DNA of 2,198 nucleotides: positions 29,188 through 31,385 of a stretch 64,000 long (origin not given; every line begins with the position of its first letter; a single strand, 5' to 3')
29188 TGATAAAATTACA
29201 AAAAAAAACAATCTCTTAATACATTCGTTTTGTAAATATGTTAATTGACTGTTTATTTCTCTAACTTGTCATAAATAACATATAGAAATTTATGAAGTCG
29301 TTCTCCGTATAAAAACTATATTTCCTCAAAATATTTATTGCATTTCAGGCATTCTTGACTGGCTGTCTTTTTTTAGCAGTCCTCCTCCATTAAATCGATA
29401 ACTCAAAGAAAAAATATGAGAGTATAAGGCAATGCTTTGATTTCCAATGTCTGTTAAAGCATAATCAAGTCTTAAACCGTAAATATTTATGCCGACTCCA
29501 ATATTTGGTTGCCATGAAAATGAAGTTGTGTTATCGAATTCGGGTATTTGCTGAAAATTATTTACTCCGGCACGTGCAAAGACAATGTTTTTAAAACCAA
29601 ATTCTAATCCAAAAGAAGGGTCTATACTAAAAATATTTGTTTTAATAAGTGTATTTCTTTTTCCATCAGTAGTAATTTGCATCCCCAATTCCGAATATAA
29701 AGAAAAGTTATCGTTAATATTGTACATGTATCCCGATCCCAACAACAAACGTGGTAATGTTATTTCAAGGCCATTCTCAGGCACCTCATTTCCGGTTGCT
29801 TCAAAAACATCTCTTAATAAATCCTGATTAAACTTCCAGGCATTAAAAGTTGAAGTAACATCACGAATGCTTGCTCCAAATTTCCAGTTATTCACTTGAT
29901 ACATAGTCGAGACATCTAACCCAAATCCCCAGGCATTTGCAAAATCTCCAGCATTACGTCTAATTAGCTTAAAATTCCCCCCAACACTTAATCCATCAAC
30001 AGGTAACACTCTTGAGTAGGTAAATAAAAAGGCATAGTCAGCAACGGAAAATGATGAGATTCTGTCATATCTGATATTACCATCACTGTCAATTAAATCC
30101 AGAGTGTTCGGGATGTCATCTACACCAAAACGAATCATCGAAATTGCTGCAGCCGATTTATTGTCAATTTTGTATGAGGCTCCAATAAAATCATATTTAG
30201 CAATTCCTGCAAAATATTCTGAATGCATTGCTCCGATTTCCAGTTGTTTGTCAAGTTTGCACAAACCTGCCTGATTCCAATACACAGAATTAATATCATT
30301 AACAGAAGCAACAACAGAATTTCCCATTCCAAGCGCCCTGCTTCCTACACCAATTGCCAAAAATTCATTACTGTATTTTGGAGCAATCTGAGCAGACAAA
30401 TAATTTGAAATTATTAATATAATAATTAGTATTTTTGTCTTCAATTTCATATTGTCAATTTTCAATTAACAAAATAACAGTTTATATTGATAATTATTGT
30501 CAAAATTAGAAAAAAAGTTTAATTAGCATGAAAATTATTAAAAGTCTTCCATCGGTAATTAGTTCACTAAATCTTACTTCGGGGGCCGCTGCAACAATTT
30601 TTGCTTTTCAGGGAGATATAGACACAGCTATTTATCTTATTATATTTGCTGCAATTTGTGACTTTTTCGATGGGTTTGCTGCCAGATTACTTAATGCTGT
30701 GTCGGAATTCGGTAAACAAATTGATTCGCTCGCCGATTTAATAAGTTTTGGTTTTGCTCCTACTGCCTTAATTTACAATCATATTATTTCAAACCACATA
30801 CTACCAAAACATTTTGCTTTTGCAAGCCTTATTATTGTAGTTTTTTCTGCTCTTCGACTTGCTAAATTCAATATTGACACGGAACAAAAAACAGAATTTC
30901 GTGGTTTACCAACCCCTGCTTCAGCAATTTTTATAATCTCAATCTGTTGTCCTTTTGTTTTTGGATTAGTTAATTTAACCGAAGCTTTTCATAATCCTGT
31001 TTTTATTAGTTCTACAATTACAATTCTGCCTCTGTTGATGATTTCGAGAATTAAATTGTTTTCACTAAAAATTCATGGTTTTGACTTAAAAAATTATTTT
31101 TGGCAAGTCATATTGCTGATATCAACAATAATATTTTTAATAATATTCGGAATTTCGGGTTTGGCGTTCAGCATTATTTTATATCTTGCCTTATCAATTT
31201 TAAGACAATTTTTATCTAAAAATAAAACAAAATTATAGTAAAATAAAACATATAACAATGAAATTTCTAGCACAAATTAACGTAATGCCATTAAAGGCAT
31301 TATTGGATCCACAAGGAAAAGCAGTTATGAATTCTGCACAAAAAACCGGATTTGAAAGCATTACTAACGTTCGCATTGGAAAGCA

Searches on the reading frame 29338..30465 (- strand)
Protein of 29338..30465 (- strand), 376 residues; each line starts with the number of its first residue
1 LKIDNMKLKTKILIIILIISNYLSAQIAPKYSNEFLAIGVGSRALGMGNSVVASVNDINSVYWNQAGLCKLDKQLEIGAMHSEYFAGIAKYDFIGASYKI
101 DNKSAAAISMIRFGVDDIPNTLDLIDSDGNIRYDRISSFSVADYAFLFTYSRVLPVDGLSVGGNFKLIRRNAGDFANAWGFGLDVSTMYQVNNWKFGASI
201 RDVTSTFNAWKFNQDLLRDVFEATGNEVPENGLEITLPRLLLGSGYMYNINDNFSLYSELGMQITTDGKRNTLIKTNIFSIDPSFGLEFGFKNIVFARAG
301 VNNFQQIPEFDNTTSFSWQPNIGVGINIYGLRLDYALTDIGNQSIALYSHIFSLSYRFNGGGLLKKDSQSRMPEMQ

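Call 90: search_protein_families(library=pfam, proteins=[window:29338-30465:-], max_evalue=0.01)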
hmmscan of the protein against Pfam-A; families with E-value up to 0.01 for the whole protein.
window:29338-30465:- (376 aa): 2 families
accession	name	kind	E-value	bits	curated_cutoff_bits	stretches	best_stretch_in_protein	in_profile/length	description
PF13505.12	OMP_b-brl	-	1.2e-07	32.5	28.7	1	243-358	47-175/175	Outer membrane protein beta-barrel domain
PF19572.5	PorV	-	4.1e-07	30.2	27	1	34-196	14-176/243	Type IX secretion system protein PorV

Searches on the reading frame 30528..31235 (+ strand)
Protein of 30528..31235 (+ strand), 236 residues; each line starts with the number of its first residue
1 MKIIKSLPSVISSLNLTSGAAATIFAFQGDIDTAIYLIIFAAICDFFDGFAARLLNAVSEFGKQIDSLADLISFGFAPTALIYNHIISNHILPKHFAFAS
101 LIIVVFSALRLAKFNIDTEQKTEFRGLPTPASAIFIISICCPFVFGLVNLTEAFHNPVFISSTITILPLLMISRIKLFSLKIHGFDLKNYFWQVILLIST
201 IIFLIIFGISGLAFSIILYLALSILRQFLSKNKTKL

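Call 90: search_protein_families(library=pfam, proteins=[window:30528-31235:+], max_evalue=0.01)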
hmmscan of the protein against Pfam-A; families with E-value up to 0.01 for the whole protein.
window:30528-31235:+ (236 aa): 1 family
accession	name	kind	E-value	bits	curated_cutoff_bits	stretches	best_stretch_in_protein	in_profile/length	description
PF01066.26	CDP-OH_P_transf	-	7e-19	69.1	22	1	7-141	3-135/152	CDP-alcohol phosphatidyltransferase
